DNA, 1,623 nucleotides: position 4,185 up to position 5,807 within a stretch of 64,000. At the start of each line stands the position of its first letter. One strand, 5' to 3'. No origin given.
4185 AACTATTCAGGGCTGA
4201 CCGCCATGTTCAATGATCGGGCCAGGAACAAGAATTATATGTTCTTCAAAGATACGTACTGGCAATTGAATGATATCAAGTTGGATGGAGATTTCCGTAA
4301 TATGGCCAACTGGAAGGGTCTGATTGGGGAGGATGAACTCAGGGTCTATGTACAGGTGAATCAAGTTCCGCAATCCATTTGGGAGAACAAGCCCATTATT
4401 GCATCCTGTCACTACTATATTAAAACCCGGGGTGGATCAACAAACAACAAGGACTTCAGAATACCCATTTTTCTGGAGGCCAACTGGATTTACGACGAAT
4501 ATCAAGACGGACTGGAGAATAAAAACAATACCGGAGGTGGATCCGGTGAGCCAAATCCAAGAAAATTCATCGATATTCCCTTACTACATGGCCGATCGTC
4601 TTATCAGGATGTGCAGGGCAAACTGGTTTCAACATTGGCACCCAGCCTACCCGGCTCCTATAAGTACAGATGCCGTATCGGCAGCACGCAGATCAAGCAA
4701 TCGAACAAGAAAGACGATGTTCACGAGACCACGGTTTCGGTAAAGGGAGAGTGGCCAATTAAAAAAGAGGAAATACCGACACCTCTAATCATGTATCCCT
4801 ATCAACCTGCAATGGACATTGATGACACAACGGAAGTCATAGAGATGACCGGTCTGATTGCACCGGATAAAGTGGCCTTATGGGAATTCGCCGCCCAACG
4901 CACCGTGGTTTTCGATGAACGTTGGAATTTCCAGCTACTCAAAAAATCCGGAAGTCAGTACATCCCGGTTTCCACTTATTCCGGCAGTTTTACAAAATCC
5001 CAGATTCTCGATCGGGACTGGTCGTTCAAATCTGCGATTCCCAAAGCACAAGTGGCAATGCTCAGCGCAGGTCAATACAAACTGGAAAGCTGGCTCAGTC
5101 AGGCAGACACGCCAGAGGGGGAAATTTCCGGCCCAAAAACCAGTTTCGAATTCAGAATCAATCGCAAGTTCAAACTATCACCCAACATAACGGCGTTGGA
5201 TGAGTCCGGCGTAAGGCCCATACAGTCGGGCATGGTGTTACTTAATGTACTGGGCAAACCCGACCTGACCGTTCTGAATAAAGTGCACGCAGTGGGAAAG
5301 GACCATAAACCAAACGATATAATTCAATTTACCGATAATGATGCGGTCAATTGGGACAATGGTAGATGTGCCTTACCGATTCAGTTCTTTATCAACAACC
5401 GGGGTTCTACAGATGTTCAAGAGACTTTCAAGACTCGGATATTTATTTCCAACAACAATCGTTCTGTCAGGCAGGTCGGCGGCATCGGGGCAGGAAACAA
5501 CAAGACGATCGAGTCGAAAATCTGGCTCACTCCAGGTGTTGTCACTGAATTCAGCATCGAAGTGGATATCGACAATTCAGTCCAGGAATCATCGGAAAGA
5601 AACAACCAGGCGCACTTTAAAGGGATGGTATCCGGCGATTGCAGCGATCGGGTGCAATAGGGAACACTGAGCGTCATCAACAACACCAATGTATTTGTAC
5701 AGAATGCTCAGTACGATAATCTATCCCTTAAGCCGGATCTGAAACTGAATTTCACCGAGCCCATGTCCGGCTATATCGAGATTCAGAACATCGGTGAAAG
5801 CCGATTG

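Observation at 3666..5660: Bacterial secreted protein with a four-bladed hemopexin-like repeat domain fused to unknown beta-rich modules and CARDB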

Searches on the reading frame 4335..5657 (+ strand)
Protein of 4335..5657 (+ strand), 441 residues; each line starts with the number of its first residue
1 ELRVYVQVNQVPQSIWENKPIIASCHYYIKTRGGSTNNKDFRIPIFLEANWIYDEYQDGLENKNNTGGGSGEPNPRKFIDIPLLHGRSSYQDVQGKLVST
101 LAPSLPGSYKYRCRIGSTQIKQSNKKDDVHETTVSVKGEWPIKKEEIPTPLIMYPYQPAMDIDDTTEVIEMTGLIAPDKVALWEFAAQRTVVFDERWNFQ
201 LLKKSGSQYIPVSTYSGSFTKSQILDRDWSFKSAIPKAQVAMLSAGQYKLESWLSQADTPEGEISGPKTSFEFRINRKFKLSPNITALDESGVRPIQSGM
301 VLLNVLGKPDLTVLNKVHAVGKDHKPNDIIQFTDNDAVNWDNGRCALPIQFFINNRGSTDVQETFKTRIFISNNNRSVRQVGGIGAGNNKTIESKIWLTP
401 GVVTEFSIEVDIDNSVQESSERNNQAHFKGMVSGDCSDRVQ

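Call 23: search_protein_representatives(protein=window:4335-5657:+)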
Query: 441 residues. Proteins with E-value up to 0.001 (for the whole library): 64; up to 1e-10: 20; up to 1e-30: 2. The best 64 are listed.
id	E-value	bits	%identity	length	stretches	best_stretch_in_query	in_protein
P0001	0.0e+00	1013.1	100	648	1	1-441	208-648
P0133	1.2e-33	133.2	33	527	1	8-285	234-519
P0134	1.5e-28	116.4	31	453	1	8-279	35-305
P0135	7.5e-26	107.5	32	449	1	5-278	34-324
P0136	9.5e-21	90.7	34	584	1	299-438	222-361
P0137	8.7e-18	81.0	28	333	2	316-437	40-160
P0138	3.5e-16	75.7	29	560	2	321-438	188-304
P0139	4.3e-15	72.1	29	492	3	329-437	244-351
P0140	1.8e-14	70.0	35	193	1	308-437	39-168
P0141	5.4e-14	68.4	27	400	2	326-438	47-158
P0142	6.6e-14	68.2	32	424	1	308-438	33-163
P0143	3.3e-13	65.8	27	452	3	309-436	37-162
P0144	4.1e-13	65.5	31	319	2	329-437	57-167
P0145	1.9e-12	63.4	30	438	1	309-440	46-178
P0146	7.7e-12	61.4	31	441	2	293-437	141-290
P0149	2.4e-11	59.7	28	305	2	308-427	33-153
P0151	8.1e-11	58.0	32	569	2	309-438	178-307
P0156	3.1e-10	56.1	27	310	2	322-436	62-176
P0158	6.3e-10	55.1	41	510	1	178-282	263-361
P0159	3.6e-09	52.6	31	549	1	103-277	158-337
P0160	4.6e-09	52.2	28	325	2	328-436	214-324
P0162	6.0e-08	48.5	26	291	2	310-437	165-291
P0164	1.5e-07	47.2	34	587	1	162-285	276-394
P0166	2.6e-07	46.4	26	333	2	336-439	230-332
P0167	3.7e-07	45.9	40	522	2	177-278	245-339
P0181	1.1e-04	37.8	28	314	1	307-441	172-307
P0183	1.1e-04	37.8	33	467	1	306-438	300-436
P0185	1.2e-04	37.6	27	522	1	306-436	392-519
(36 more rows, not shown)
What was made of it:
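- On CARDB1-CARDB2-cytochrome c cassette (uncharacterised, defined here): E values are 1e-14 to 1e-20 (call 23).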

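Call 25: search_protein_families(library=pfam, proteins=[P0133, P0134, P0135, P0158, P0159, P0164, P0167, P0136], max_evalue=0.01)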
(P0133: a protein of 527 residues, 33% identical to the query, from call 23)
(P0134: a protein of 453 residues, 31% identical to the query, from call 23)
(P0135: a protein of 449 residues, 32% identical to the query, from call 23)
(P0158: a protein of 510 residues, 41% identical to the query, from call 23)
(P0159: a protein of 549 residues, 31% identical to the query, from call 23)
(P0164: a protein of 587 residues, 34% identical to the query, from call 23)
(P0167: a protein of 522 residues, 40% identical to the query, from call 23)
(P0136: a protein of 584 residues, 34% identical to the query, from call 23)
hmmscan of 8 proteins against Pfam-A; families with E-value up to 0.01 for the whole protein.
P0133 (527 aa): 1 family
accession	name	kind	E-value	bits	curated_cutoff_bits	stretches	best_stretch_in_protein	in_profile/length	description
PF00045.24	Hemopexin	-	9e-37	125.2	21.3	4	25-62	1-39/45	Hemopexin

P0134 (453 aa): 1 family
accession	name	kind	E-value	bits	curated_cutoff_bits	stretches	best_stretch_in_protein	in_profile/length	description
PF14295.12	PAN_4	-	1.3e-13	51.2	27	1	387-435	1-51/51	PAN domain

P0135 (449 aa): 1 family
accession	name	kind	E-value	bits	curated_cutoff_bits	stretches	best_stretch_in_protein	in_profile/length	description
PF14295.12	PAN_4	-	7.1e-14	52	27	1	384-432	1-51/51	PAN domain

P0158 (510 aa): 0 families

P0159 (549 aa): 0 families

P0164 (587 aa): 0 families

P0167 (522 aa): 0 families

P0136 (584 aa): 3 families
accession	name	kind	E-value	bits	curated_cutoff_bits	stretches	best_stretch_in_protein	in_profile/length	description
PF00045.24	Hemopexin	-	7.7e-28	96.6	21.3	3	79-122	1-44/45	Hemopexin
PF07705.17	CARDB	-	5e-14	52.8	22.7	2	434-491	45-99/101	CARDB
PF13442.11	Cytochrome_CBB3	-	8.7e-07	29.6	27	1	506-580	5-68/68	Cytochrome C oxidase, cbb3-type, subunit III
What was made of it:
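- Relatives are fused to a haem protein domain (call 25).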

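Call 28: find_encoding_contigs(protein=P0133, flank=10000, max_places=6)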
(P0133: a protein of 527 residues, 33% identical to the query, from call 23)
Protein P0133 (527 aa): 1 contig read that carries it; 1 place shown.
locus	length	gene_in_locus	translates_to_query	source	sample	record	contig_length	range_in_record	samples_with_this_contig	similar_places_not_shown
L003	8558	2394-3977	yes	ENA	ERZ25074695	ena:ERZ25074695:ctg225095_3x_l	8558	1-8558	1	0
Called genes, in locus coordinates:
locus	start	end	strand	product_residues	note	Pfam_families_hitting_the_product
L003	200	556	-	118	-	PF02696:SelO (weak)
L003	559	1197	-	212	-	PF02696:SelO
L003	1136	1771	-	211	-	PF02696:SelO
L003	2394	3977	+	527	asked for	PF00045:Hemopexin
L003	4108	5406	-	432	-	PF13657:Couple_hipA, PF07804:HipA_C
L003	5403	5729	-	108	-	PF12844:HTH_19 (weak), PF13560:HTH_31, PF01381:HTH_3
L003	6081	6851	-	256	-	PF00027:cNMP_binding, PF00498:FHA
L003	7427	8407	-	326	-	PF01548:DEDD_Tnp_IS110, PF02371:Transposase_20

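Call 29: find_encoding_contigs(protein=P0136, flank=10000, max_places=6)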
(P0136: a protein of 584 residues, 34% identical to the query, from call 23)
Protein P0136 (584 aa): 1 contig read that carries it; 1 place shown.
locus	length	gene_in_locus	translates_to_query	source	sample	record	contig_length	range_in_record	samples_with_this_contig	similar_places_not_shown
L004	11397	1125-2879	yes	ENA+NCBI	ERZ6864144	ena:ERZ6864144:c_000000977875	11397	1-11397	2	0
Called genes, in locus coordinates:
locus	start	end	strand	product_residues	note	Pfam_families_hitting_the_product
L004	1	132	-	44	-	?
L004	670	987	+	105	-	-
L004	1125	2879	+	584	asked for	PF00045:Hemopexin, PF07705:CARDB (weak), PF13442:Cytochrome_CBB3 (weak)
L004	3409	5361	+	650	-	PF16177:ACAS_N, PF00501:AMP-binding, PF13193:AMP-binding_C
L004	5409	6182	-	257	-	PF00106:adh_short, PF08659:KR, PF13561:adh_short_C2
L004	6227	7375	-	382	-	PF02771:Acyl-CoA_dh_N, PF02770:Acyl-CoA_dh_M, PF00441:Acyl-CoA_dh_1, PF08028:Acyl-CoA_dh_2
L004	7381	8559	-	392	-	PF00108:Thiolase_N, PF02803:Thiolase_C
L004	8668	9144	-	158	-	-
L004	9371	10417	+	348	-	PF14525:AraC_binding_2, PF00165:HTH_AraC (weak), PF12833:HTH_18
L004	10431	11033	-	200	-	-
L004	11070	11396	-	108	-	?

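Call 74: find_encoding_contigs(protein=P0134, flank=8000, max_places=3)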
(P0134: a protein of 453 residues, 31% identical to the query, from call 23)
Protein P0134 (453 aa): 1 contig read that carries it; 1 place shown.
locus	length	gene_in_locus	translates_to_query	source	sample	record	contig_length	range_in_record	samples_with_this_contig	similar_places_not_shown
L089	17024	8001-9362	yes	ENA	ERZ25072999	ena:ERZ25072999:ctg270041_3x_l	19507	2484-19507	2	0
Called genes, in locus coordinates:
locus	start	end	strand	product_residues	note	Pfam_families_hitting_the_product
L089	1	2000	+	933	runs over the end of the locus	PF00005:ABC_tran (faint), PF02463:SMC_N (faint), PF13175:AAA_15 (faint), PF13191:AAA_16 (faint), PF13304:AAA_21 (faint), PF13555:AAA_29 (faint), PF17760:UvrA_inter, PF17755:UvrA_DNA-bind, +1 more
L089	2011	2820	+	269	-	PF02673:BacA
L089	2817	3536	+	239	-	PF01048:PNP_UDP_1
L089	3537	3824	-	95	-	PF06803:DUF1232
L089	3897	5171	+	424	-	PF07705:CARDB (weak), PF13442:Cytochrome_CBB3, PF00034:Cytochrom_C (weak)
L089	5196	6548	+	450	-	PF14295:PAN_4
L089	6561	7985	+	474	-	PF14295:PAN_4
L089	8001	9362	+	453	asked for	PF14295:PAN_4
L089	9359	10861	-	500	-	PF00004:AAA, PF17862:AAA_lid_3 (weak)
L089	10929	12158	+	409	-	PF07995:GSDH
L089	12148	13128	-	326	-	PF00459:Inositol_P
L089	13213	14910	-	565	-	PF00989:PAS, PF13188:PAS_8 (weak), PF00072:Response_reg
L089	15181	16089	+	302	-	PF01734:Patatin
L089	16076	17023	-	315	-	?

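Call 76: search_protein_families(library=pfam, proteins=[P0137, P0138, P0139, P0141, P0142, P0143, P0144, P0145, P0146, L089:3897-5168:+], max_evalue=0.001)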
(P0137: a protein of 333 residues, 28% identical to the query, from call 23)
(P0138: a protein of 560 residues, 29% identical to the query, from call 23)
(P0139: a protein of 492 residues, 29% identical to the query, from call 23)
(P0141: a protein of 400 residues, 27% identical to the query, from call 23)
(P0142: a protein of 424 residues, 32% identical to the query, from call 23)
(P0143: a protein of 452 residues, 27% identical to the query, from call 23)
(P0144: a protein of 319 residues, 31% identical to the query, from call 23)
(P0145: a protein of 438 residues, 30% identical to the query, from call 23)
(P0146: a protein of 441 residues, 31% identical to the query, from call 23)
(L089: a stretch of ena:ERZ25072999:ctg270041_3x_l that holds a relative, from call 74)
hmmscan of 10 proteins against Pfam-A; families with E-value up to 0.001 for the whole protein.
P0137 (333 aa): 1 family
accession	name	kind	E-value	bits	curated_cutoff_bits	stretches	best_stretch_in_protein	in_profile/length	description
PF07705.17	CARDB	-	8e-21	74.6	22.7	2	216-293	20-97/101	CARDB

P0138 (560 aa): 2 families
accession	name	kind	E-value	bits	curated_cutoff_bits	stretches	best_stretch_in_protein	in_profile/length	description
PF07705.17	CARDB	-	4.6e-22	78.6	22.7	2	214-293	21-100/101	CARDB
PF01186.22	Lysyl_oxidase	-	0.00072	19.7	20.4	0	121-156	161-196/204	Lysyl oxidase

P0139 (492 aa): 1 family
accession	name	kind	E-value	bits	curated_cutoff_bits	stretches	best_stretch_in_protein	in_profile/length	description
PF07705.17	CARDB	-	6.1e-21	75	22.7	3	399-477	21-100/101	CARDB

P0141 (400 aa): 1 family
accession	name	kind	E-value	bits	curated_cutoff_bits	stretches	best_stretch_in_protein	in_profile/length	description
PF07705.17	CARDB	-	1.3e-19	70.7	22.7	2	258-334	20-97/101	CARDB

P0142 (424 aa): 3 families
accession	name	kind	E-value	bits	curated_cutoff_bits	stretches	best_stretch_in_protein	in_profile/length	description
PF07705.17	CARDB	-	1.7e-10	41.4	22.7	1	235-331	19-98/101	CARDB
PF13442.11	Cytochrome_CBB3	-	4.5e-10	40.1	27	1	348-420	5-68/68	Cytochrome C oxidase, cbb3-type, subunit III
PF00034.26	Cytochrom_C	-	3.1e-07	32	21.3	1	348-420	3-86/90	Cytochrome c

P0143 (452 aa): 2 families
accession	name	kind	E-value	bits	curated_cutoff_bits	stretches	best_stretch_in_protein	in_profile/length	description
PF07705.17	CARDB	-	2.3e-22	79.5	22.7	2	76-153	22-100/101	CARDB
PF14347.11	DUF4399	-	6.8e-06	26.8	28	0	100-157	36-91/91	Domain of unknown function (DUF4399)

P0144 (319 aa): 1 family
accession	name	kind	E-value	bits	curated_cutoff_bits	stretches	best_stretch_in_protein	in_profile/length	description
PF07705.17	CARDB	-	3.7e-17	62.8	22.7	2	218-296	20-99/101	CARDB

P0145 (438 aa): 2 families
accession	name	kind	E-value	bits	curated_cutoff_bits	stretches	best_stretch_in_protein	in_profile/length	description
PF13442.11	Cytochrome_CBB3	-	1.9e-10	41.3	27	1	362-432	5-66/68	Cytochrome C oxidase, cbb3-type, subunit III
PF07705.17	CARDB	-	8.2e-10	39.2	22.7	1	255-347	25-100/101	CARDB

P0146 (441 aa): 1 family
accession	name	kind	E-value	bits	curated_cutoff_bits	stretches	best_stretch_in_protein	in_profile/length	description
PF07705.17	CARDB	-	1.6e-20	73.7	22.7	2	202-281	20-99/101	CARDB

L089:3897-5168:+ (424 aa): 3 families
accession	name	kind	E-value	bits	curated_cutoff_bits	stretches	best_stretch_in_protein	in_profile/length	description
PF07705.17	CARDB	-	1.7e-10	41.4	22.7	1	235-331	19-98/101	CARDB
PF13442.11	Cytochrome_CBB3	-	4.5e-10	40.1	27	1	348-420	5-68/68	Cytochrome C oxidase, cbb3-type, subunit III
PF00034.26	Cytochrom_C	-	3.1e-07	32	21.3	1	348-420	3-86/90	Cytochrome c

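Call 77: search_protein_families(library=pfam, proteins=[P0149, P0151, P0156, P0160, P0162, P0166, P0181, P0183, P0185, P0140], max_evalue=0.001)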
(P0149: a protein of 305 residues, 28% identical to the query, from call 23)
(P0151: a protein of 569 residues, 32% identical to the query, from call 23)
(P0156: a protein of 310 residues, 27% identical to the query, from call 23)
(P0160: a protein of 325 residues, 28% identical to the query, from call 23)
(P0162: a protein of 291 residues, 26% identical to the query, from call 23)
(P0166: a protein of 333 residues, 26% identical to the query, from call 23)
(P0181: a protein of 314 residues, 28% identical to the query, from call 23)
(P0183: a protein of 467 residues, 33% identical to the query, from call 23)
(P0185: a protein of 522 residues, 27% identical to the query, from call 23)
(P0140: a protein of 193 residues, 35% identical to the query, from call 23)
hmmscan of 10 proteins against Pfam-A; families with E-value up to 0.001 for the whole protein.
P0149 (305 aa): 1 family
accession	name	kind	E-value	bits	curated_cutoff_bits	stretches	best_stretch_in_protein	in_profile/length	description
PF07705.17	CARDB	-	1.8e-13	51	22.7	2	214-294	19-99/101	CARDB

P0151 (569 aa): 3 families
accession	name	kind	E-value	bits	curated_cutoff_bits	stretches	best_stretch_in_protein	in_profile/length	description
PF07705.17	CARDB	-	1.2e-12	48.3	22.7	2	371-472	15-99/101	CARDB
PF13442.11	Cytochrome_CBB3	-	1.6e-09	38.4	27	1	493-565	5-68/68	Cytochrome C oxidase, cbb3-type, subunit III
PF00034.26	Cytochrom_C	-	5.5e-05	24.8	21.3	1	492-565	2-86/90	Cytochrome c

P0156 (310 aa): 1 family
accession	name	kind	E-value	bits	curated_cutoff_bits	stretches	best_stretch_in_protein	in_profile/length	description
PF07705.17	CARDB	-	1.2e-15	57.9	22.7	2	88-166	21-99/101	CARDB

P0160 (325 aa): 1 family
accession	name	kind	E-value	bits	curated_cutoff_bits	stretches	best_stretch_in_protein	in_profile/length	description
PF07705.17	CARDB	-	2.4e-17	63.4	22.7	2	93-178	17-98/101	CARDB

P0162 (291 aa): 1 family
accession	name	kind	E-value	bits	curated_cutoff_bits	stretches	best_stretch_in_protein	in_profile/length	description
PF07705.17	CARDB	-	1.1e-15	58.1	22.7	2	202-281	21-100/101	CARDB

P0166 (333 aa): 1 family
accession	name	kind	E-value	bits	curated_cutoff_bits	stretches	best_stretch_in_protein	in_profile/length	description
PF07705.17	CARDB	-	4e-15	56.3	22.7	2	84-174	11-99/101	CARDB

P0181 (314 aa): 1 family
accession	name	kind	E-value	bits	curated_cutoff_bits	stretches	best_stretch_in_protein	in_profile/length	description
PF07705.17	CARDB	-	1.5e-06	28.8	22.7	1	216-292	23-99/101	CARDB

P0183 (467 aa): 1 family
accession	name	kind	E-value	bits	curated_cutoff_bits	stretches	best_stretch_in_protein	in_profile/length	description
PF07705.17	CARDB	-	2.7e-05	24.7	22.7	1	343-424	19-99/101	CARDB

P0185 (522 aa): 1 family
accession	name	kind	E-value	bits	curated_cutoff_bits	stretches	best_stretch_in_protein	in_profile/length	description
PF07705.17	CARDB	-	6e-07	30.1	22.7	1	434-508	23-98/101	CARDB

P0140 (193 aa): 1 family
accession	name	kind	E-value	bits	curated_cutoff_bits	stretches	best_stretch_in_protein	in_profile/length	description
PF07705.17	CARDB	-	8.2e-06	26.4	22.7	1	75-157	18-99/101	CARDB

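Call 85: find_homologous_proteins(query=P0142, max_evalue=0.00001)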
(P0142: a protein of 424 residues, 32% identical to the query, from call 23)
Query P0142 (424 aa): 6 proteins with E <= 0.00001 among 5423 candidates.
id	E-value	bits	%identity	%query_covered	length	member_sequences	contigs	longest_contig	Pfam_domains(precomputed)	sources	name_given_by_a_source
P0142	2.2e-278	941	100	100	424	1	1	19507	PF07705.18,PF13442.12,PF00034.27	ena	-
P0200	1.4e-121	424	54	92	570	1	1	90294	PF07705.18,PF13442.12,PF00034.27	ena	-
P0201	1.8e-121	424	52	94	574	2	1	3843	PF07705.18,PF13442.12,PF00034.27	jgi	-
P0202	7.6e-119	415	52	92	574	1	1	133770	PF07705.18,PF13442.12,PF00034.27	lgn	-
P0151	2.6e-118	413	53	92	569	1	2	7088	PF07705.18,PF13442.12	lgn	-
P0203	2.9e-114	400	50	94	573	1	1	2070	PF07705.18,PF13442.12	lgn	-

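Call 86: find_encoding_contigs(protein=P0200, flank=8000, max_places=2)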
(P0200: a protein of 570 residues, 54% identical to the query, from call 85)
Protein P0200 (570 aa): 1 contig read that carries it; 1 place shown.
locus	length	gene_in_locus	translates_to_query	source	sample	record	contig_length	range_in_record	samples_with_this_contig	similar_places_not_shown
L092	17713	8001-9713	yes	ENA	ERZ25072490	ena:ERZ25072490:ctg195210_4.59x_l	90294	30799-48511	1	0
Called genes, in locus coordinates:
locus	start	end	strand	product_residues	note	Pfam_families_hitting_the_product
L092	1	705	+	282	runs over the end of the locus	PF01435:Peptidase_M48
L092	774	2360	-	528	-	PF22494:choice_anch_I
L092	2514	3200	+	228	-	PF07722:Peptidase_C26, PF00117:GATase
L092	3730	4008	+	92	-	-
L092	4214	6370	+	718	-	PF13175:AAA_15 (faint), PF13304:AAA_21 (faint), PF17755:UvrA_DNA-bind, PF02463:SMC_N (faint), PF00005:ABC_tran (faint)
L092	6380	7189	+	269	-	PF02673:BacA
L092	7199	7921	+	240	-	PF01048:PNP_UDP_1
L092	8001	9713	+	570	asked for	PF07705:CARDB, PF00034:Cytochrom_C (faint), PF13442:Cytochrome_CBB3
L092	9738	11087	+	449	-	PF14295:PAN_4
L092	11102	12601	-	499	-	PF00004:AAA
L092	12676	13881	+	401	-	PF07995:GSDH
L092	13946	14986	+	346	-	-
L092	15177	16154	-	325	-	PF00459:Inositol_P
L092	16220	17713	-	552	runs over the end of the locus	PF00989:PAS, PF08448:PAS_4 (weak), PF13426:PAS_9 (weak), PF00072:Response_reg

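Call 87: find_encoding_contigs(protein=P0202, flank=8000, max_places=2)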
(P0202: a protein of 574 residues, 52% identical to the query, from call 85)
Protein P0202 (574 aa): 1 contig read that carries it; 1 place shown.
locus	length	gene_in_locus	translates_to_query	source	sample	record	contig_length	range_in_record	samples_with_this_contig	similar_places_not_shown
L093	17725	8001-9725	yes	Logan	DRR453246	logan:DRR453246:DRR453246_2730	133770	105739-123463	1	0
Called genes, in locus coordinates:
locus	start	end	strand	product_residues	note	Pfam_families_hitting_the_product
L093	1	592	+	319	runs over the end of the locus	PF13409:GST_N_2, PF00043:GST_C, PF14497:GST_C_3 (weak), PF13410:GST_C_2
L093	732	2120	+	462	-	PF00654:Voltage_CLC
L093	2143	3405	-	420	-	PF08886:GshA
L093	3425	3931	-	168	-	PF06271:RDD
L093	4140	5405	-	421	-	PF13098:Thioredoxin_2 (faint), PF18257:DsbG_N (faint), PF13462:Thioredoxin_4, PF01323:DSBA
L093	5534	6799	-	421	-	PF00206:Lyase_1, PF10397:ADSL_C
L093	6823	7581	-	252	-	PF00753:Lactamase_B, PF23023:Anti-Pycsar_Apyc1, PF13483:Lactamase_B_3 (weak), PF12706:Lactamase_B_2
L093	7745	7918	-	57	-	-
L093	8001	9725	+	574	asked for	PF07705:CARDB, PF00034:Cytochrom_C (weak), PF13442:Cytochrome_CBB3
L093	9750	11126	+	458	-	PF14295:PAN_4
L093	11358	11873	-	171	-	-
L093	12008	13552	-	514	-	PF13506:Glyco_transf_21, PF00535:Glycos_transf_2, PF13641:Glyco_tranf_2_3, PF13632:Glyco_trans_2_3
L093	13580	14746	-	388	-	PF00155:Aminotran_1_2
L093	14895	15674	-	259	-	PF01553:Acyltransferase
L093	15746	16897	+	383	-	PF02636:Methyltransf_28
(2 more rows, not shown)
